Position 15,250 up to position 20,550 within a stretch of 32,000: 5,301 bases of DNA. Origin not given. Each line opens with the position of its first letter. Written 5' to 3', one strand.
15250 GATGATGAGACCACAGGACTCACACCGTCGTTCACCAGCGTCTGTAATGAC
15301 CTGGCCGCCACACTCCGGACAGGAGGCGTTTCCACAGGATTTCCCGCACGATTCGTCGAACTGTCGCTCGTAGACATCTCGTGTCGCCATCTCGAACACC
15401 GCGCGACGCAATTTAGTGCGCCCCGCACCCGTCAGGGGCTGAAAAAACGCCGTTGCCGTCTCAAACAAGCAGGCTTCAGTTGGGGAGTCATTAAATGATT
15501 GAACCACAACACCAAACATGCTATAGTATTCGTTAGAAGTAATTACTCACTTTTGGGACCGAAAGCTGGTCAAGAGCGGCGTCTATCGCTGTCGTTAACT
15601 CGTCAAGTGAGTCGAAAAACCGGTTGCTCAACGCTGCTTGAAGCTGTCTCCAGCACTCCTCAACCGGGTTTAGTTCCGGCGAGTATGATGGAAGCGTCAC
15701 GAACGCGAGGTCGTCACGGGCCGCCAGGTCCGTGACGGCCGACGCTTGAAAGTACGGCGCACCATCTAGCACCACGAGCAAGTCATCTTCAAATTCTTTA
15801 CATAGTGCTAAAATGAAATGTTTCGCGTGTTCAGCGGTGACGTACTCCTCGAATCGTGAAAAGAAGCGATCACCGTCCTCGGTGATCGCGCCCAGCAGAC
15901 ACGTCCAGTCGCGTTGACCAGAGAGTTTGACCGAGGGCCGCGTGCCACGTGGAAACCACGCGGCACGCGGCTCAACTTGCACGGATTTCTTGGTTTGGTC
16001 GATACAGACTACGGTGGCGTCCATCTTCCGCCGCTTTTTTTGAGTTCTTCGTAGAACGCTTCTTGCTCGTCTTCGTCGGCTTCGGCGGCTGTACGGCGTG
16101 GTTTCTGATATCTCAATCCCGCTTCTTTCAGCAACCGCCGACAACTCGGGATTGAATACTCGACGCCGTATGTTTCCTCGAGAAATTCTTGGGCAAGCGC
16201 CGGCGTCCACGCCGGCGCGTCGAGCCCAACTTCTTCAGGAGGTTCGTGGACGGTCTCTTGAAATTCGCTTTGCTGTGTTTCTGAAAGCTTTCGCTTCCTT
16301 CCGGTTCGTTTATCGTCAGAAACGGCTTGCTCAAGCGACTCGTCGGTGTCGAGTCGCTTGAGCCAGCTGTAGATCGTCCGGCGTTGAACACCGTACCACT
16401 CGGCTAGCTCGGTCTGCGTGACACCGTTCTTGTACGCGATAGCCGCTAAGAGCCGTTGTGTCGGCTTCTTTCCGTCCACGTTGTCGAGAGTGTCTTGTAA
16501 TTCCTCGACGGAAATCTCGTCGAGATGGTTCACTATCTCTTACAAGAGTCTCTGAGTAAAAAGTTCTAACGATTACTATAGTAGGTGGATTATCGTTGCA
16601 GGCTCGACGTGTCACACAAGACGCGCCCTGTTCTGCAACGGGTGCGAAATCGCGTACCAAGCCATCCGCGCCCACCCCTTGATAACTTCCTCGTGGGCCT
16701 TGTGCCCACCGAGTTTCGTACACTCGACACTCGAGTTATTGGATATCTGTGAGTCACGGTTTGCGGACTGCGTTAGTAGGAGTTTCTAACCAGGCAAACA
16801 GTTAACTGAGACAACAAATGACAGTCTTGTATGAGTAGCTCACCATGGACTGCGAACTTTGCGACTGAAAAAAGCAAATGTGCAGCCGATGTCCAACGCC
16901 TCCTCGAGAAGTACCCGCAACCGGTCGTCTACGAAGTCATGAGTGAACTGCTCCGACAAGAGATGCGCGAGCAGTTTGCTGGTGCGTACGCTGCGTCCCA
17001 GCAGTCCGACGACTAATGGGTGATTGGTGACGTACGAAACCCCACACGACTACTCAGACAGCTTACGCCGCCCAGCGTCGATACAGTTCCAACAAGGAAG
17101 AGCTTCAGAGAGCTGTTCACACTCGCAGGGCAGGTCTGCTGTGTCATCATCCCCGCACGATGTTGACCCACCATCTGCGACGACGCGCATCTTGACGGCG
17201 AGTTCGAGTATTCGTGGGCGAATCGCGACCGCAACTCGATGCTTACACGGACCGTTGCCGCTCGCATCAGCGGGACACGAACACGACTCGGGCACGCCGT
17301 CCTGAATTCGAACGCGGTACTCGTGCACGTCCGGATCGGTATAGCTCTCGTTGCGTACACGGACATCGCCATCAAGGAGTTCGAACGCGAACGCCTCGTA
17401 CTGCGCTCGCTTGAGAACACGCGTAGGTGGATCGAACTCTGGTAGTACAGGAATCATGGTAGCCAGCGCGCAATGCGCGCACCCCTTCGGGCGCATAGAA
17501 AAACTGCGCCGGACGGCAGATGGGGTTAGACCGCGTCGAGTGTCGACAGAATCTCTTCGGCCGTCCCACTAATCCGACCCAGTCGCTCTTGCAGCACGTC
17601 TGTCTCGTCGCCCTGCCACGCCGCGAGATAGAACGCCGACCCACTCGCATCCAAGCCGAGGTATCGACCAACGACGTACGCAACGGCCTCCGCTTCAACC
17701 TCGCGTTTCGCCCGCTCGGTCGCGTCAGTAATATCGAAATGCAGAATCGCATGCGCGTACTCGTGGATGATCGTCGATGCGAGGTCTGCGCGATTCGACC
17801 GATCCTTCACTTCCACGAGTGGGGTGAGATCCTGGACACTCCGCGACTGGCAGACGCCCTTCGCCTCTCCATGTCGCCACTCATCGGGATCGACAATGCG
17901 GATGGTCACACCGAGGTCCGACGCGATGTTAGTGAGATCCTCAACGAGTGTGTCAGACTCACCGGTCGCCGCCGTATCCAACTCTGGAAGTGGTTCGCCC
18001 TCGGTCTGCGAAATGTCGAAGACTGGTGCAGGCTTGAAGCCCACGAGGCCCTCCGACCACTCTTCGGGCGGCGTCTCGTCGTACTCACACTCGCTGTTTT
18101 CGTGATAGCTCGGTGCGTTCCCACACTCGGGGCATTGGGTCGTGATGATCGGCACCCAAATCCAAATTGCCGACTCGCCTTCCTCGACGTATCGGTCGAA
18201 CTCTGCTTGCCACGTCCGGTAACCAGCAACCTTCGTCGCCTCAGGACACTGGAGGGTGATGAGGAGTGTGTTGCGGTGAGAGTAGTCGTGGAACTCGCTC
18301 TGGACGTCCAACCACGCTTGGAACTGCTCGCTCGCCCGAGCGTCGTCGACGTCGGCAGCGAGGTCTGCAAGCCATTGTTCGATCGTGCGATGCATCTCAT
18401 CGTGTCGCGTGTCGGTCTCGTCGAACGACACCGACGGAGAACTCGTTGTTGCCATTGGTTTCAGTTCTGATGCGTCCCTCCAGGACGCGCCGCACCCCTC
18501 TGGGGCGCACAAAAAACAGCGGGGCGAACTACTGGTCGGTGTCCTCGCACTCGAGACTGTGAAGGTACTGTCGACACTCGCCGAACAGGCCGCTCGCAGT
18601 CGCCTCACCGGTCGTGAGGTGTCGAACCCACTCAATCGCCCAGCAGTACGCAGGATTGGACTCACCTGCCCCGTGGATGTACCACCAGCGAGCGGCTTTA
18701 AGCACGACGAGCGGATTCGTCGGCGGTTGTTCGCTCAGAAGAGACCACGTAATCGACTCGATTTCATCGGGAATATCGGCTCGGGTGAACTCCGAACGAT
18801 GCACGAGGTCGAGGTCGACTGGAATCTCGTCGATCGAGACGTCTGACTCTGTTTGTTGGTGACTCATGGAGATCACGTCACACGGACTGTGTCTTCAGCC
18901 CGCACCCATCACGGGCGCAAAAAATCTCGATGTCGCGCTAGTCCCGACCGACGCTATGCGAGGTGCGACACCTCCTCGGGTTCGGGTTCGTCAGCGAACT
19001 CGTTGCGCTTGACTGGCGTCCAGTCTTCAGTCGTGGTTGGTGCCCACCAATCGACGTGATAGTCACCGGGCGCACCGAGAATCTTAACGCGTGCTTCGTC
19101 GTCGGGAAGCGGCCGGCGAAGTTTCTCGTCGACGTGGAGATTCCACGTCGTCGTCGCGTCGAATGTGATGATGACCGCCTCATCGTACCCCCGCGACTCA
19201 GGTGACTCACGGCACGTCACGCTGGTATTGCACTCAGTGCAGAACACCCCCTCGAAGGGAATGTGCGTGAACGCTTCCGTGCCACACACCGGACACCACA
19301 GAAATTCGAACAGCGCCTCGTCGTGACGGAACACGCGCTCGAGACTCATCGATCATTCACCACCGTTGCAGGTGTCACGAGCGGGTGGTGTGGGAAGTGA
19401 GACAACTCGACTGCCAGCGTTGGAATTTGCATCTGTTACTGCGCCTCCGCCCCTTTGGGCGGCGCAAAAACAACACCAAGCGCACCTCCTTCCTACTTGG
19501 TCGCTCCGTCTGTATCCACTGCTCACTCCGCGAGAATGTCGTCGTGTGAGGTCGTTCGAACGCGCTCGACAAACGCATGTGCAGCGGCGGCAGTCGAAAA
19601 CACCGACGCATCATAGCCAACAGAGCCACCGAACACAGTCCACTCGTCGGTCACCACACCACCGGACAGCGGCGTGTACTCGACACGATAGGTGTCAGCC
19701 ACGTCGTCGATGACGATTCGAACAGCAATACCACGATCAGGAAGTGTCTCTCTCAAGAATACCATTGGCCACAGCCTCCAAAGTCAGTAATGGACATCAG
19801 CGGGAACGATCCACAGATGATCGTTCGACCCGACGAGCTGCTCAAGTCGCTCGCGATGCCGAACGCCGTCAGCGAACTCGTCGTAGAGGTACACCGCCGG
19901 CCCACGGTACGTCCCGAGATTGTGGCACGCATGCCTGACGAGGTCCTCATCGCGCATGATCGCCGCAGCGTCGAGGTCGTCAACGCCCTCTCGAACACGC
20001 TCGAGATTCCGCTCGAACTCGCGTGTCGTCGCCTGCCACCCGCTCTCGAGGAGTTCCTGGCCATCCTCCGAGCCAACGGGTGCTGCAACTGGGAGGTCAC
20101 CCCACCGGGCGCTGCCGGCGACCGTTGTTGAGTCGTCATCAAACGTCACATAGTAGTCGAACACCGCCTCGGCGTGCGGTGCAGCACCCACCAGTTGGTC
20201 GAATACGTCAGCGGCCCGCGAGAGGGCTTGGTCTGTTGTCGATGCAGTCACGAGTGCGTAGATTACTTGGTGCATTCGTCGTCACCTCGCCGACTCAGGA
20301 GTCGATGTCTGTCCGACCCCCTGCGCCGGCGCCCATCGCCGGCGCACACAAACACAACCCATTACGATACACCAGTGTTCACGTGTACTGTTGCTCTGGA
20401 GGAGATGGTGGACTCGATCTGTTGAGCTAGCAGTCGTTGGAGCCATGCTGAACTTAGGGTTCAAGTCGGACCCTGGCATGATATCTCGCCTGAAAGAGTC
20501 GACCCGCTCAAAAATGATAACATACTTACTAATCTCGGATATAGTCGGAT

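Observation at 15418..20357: Strand-specific oligo-T + GC-hairpin motif at every gene boundary of a co-directional cassette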

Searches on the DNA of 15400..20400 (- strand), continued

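Call 89: search_with_rna_model(model_id=R1, sources=[window, L002, L004, L005, L007, L008, L010, L011, L012, L013, L014, L015, L016, L017, L018, L140, L141, L142, L143, L144, L146, L147, L148, L149, L150, L151, L152, L153, L154, L155, L156, L157, L158, L159, L160, L161, L162, L163, L164, L165, L166, L167, L168, L169, L170, L171, L172, L173, L174, L176, L177, L178, L179, L180, L181, L182, L184, L186, L188, L190, L191, L192, L193, L195, L197, L198, L199, L200, L203, L204, L205, L206, L207, L210, L211, L212, L214, L215, L216, L218, L219, L220, L221, L224, L227, L229], max_evalue=0.001, make_alignment=true)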
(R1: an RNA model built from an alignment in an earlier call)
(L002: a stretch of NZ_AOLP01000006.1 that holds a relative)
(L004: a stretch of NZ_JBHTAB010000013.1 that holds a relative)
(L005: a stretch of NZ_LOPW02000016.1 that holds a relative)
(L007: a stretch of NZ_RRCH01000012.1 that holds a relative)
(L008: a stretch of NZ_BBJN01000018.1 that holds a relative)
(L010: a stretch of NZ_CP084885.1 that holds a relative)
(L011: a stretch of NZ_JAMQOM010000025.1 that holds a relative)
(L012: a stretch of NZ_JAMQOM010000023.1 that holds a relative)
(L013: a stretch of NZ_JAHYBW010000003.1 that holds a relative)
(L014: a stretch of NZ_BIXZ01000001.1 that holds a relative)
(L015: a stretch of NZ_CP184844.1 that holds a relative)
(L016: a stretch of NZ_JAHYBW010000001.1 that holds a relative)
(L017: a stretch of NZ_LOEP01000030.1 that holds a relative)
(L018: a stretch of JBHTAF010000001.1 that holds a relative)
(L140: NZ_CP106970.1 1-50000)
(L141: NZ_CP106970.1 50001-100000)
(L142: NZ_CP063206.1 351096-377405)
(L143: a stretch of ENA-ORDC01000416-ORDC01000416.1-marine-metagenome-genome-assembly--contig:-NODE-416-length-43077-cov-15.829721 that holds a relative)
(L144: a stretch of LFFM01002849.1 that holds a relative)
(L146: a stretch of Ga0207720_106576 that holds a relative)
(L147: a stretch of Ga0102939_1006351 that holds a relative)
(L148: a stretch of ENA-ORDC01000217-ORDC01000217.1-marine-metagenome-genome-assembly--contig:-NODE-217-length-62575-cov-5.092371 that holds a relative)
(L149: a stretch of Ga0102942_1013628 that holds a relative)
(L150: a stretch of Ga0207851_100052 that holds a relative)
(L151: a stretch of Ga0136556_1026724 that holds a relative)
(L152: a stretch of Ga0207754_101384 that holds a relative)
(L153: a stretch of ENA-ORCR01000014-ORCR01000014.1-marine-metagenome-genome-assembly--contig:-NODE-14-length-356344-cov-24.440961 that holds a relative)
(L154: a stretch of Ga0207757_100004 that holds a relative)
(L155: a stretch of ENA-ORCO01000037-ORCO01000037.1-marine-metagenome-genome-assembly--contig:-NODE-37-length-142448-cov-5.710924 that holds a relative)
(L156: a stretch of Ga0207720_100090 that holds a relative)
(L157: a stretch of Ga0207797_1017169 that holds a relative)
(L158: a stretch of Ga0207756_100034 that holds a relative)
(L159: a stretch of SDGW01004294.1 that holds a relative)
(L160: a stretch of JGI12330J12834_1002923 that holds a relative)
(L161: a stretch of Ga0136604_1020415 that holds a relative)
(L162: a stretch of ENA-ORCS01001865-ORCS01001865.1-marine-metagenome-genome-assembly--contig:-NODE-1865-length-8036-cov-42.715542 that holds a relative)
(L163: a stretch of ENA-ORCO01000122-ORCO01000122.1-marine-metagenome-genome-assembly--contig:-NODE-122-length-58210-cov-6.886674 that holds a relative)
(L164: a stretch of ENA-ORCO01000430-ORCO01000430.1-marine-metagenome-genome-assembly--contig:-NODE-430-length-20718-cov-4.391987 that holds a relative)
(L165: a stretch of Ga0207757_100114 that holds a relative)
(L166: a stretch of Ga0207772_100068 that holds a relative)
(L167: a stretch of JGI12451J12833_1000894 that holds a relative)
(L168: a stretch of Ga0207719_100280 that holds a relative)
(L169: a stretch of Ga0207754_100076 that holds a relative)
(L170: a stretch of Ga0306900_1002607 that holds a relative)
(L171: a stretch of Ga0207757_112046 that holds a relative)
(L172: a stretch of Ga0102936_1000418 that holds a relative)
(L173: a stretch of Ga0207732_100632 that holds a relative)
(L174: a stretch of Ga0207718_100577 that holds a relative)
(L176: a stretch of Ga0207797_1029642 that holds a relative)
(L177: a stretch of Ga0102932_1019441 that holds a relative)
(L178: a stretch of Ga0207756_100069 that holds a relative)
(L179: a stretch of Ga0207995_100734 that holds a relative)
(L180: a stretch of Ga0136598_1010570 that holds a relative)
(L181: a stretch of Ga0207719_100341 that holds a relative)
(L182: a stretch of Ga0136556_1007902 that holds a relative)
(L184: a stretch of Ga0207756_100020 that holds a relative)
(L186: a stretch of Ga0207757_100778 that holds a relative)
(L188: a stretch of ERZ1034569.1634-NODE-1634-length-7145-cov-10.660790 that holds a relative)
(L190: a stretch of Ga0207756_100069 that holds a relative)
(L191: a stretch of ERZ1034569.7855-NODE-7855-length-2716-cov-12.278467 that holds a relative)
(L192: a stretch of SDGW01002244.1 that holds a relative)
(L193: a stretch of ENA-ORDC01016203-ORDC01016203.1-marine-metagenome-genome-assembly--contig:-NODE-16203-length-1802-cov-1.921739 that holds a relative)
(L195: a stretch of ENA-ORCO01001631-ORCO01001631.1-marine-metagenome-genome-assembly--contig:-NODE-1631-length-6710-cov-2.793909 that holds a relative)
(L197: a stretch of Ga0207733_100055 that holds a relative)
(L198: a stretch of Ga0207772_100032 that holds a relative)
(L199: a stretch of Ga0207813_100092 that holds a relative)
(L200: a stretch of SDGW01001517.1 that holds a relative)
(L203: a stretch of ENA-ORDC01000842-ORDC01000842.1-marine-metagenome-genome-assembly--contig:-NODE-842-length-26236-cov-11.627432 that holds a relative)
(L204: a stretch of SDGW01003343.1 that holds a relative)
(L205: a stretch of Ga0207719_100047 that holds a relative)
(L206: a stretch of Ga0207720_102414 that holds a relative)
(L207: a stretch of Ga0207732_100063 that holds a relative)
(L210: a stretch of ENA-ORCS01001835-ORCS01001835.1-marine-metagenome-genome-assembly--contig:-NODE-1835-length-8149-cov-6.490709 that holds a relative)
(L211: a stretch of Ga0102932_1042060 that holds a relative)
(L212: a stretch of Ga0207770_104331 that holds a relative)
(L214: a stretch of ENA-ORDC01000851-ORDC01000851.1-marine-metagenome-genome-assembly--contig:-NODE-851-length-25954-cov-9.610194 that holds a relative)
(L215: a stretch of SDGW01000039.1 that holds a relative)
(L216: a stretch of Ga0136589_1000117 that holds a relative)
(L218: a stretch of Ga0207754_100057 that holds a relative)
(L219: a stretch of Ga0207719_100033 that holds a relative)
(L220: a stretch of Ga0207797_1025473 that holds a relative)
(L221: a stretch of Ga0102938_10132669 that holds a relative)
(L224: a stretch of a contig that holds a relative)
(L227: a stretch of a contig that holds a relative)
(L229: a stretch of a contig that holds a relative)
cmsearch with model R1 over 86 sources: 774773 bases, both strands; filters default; matches with E-value up to 0.001: 154.
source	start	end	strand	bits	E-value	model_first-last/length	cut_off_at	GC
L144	1470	1507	-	44.9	1.8e-10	1-38/38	no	0.5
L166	775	812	-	44.6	2.2e-10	1-38/38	no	0.66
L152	2770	2807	+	43.8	4.2e-10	1-38/38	no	0.66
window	15413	15450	-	43.6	4.7e-10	1-38/38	no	0.63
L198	4600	4637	-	43.5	5e-10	1-38/38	no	0.66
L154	7629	7666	+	43.4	5.5e-10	1-38/38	no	0.66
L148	6416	6453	-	43.1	6.8e-10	1-38/38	no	0.66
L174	2371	2408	+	43.1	6.8e-10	1-38/38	no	0.66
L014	4945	4982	+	42.8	8e-10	1-38/38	no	0.66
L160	321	358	+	42.8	8.2e-10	1-38/38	no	0.63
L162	48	85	+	42.8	8.2e-10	1-38/38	no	0.63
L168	12295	12332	+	42.6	9.3e-10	1-38/38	no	0.74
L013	6757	6794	+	42.6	9.4e-10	1-38/38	no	0.61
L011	1815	1852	+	42.3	1.2e-09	1-38/38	no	0.61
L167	1096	1133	-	42.3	1.2e-09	1-38/38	no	0.61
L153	5855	5893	-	42.2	1.3e-09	1-38/38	no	0.64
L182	2103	2141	+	42.2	1.3e-09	1-38/38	no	0.64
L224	1180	1218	-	42.2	1.3e-09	1-38/38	no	0.64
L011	4391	4428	+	42.2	1.3e-09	1-38/38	no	0.68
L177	1026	1063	-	42.1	1.3e-09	1-38/38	no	0.66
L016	6755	6793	+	42.1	1.3e-09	1-38/38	no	0.62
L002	4939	4976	+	42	1.5e-09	1-38/38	no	0.66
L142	3061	3098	+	42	1.5e-09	1-38/38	no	0.66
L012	4944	4981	+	42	1.5e-09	1-38/38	no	0.61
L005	4939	4976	+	41.6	1.9e-09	1-38/38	no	0.68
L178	45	82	-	41.6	2e-09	1-38/38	no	0.66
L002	7452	7489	+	41.5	2.1e-09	1-38/38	no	0.68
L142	2650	2688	+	41.4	2.2e-09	1-38/38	no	0.54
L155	5388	5425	-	41.2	2.6e-09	1-38/38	no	0.61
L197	5296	5333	-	41.2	2.6e-09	1-38/38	no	0.61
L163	3958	3995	-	41.2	2.7e-09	1-38/38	no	0.58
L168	11203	11240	+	41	3.1e-09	1-38/38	no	0.68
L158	6830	6867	-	40.9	3.2e-09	1-38/38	no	0.71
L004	4524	4562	+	40.9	3.3e-09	1-38/38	no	0.56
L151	1541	1578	+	40.9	3.3e-09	1-38/38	no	0.71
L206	3222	3260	+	40.7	3.6e-09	1-38/38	no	0.49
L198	8303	8340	-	40.7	3.6e-09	1-38/38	no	0.68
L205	2742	2779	+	40.7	3.7e-09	1-38/38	no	0.63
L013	4943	4980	+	40.7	3.8e-09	1-38/38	no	0.61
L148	9355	9393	-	40.6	3.9e-09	1-38/38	no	0.64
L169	6631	6668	-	40.5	4.3e-09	1-38/38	no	0.66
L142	13010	13047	+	40.2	5.3e-09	1-38/38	no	0.66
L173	5156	5193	+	39.9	6.6e-09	1-38/38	no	0.71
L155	4658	4696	-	39.7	7.5e-09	1-38/38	no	0.56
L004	7889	7926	+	39.7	7.6e-09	1-38/38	no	0.66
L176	158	196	-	39.7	7.7e-09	1-38/38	no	0.72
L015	6286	6323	+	39.4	9.3e-09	1-38/38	no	0.71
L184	2290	2327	+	39.3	1e-08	1-38/38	no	0.71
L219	430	467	-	39.3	1e-08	1-38/38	no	0.71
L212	469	506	-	39.3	1e-08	1-38/38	no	0.63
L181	5268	5307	-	39.2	1.1e-08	1-38/38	no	0.7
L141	14266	14303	+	39.2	1.1e-08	1-38/38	no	0.63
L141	11331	11368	+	39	1.3e-08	1-38/38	no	0.55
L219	3451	3488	-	38.8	1.4e-08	1-38/38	no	0.63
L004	4935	4972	+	38.8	1.5e-08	1-38/38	no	0.63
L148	9766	9803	-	38.8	1.5e-08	1-38/38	no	0.53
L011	6605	6642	+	38.7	1.5e-08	1-38/38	no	0.66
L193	1105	1143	-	38.3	2.1e-08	1-38/38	no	0.59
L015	4942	4979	+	38.2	2.1e-08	1-38/38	no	0.66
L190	10753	10790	-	38.1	2.4e-08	1-38/38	no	0.63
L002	4527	4565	+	38.1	2.5e-08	1-38/38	no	0.56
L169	7042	7080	-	37.9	2.7e-08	1-38/38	no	0.51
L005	4529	4566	+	37.7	3.1e-08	1-38/38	no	0.55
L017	6948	6985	+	37.7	3.1e-08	1-38/38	no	0.66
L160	2391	2428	+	37.6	3.3e-08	1-38/38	no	0.68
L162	3603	3640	+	37.6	3.3e-08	1-38/38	no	0.68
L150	933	969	+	37.5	3.7e-08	1-38/38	no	0.65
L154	5601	5637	+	37.5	3.7e-08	1-38/38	no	0.65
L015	8829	8866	+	37.5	3.7e-08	1-38/38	no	0.66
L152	5308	5345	+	37.5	3.7e-08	1-38/38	no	0.66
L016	8238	8275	+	37.4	3.8e-08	1-38/38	no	0.68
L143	891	928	+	37.4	3.8e-08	1-38/38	no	0.61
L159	1007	1044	-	37.4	3.8e-08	1-38/38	no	0.68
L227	356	393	-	37.4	3.9e-08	1-38/38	no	0.63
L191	2386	2423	-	37.4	3.9e-08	1-38/38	no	0.66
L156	61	98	+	37.2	4.5e-08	1-38/38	no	0.74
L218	13509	13546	-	37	5.3e-08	1-38/38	no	0.66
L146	1353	1390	+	36.9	5.6e-08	1-38/38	no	0.66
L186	783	820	-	36.9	5.6e-08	1-38/38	no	0.66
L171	254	292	+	36.8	6e-08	1-38/38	no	0.72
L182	453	491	+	36.8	6.2e-08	1-38/38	no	0.74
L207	487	524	-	36.7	6.3e-08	1-38/38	no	0.63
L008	4925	4962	+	36.7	6.4e-08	1-38/38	no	0.61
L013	8339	8377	+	36.1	1e-07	1-38/38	no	0.67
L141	11742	11778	+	35.8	1.2e-07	1-38/38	no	0.62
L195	169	207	+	35.6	1.4e-07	1-38/38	no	0.64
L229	7014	7052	+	35.6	1.4e-07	1-38/38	no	0.64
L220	2008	2045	+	35.4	1.6e-07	1-38/38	no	0.74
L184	3331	3369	+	35.4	1.7e-07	1-38/38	no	0.69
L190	4386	4423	-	34.8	2.5e-07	1-38/38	no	0.55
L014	6757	6794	+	34.8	2.6e-07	1-38/38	no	0.61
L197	4566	4604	-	34.7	2.6e-07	1-38/38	no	0.59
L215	8001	8038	+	34.5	3.1e-07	1-38/38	no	0.68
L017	4938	4976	+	34.5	3.2e-07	1-38/38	no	0.67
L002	6463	6502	+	34.5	3.2e-07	1-38/38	no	0.65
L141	13269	13308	+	34.5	3.2e-07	1-38/38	no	0.65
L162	2253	2291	+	34.4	3.3e-07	1-38/38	no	0.72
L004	6891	6929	+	34.4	3.3e-07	1-38/38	no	0.59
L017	3970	4009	+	34.4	3.3e-07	1-38/38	no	0.62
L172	5307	5346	+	34.4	3.5e-07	1-38/38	no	0.6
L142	2109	2148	+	34.3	3.5e-07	1-38/38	no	0.65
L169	7599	7638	-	34.3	3.5e-07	1-38/38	no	0.65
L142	12013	12052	+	34.3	3.6e-07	1-38/38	no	0.62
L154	9212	9250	+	34.3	3.6e-07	1-38/38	no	0.72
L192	4438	4476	+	34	4.4e-07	1-38/38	no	0.72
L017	4528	4566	+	33.8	5.2e-07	1-38/38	no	0.54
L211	611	648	-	33.7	5.6e-07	1-38/38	no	0.71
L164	340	378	+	33.4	6.9e-07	1-38/38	no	0.62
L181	2217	2255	-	33.4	6.9e-07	1-38/38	no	0.62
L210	1235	1273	-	33.4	6.9e-07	1-38/38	no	0.62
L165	8443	8481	+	33.3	7.3e-07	1-38/38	no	0.64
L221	1227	1264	+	33.3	7.5e-07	1-38/38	no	0.61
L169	3939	3976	-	33.2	8e-07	1-38/38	no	0.76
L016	4941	4979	+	33.1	8.7e-07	1-38/38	no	0.59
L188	4190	4229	-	32.8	1e-06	1-38/38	no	0.65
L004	3968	4006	+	32.8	1.1e-06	1-38/38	no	0.62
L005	3972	4010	+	32.8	1.1e-06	1-38/38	no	0.62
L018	4924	4963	+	32.7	1.1e-06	1-38/38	no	0.65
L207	1977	2015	-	32.7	1.1e-06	1-38/38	no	0.69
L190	2656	2693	-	32.1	1.8e-06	1-38/38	no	0.66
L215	9071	9107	+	32.1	1.8e-06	1-38/38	no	0.65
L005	5997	6036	+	31.4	2.9e-06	1-38/38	no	0.65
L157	812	849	+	31.3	3.1e-06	1-38/38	no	0.68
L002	3969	4008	+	31.1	3.4e-06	1-38/38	no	0.62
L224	2254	2291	-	31.1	3.5e-06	1-38/38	no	0.63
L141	10773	10812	+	30.9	4e-06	1-38/38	no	0.62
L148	10322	10361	-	30.9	4e-06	1-38/38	no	0.62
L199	3574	3611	-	30.6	5.2e-06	1-38/38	no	0.71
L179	7522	7560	+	30.2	6.7e-06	1-38/38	no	0.72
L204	5098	5135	-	30.2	6.8e-06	1-38/38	no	0.68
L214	7210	7246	-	29.9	8.1e-06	1-38/38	no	0.68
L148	7407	7446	-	29.2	1.4e-05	1-38/38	no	0.6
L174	1378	1417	+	29.2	1.4e-05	1-38/38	no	0.6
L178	6823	6861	-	28.8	1.8e-05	1-38/38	no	0.69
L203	3380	3412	-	28.6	2.1e-05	6-38/38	no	0.7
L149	1144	1180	-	27.9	3.4e-05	1-38/38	no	0.59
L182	1522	1560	+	27.9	3.4e-05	1-38/38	no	0.64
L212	1463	1501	-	27.6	4.2e-05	1-38/38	no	0.64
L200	514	551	-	27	6.8e-05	1-38/38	no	0.68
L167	4024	4061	-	26.7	8.4e-05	1-38/38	no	0.63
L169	4931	4970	-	26.5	9.4e-05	1-38/38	no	0.65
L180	1527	1566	+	26.1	0.00012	1-38/38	no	0.77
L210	3204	3242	-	25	0.00028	1-38/38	no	0.62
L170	542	576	-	24.7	0.00035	1-38/38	no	0.63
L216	2196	2230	-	24.7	0.00035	1-38/38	no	0.63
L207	4972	5009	-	24.6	0.00037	1-38/38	no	0.63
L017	5951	5989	+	24.4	0.00044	1-38/38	no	0.62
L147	3436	3472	+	24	0.00056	1-38/38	no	0.59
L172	351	387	+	24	0.00056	1-38/38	no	0.59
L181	5586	5625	-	23.3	0.00093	1-38/38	no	0.57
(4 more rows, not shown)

Alignment A5: 150 matches aligned to the model, 45 columns, each read 5' to 3' on its own strand. Consensus structure (alignment columns), stored with it:
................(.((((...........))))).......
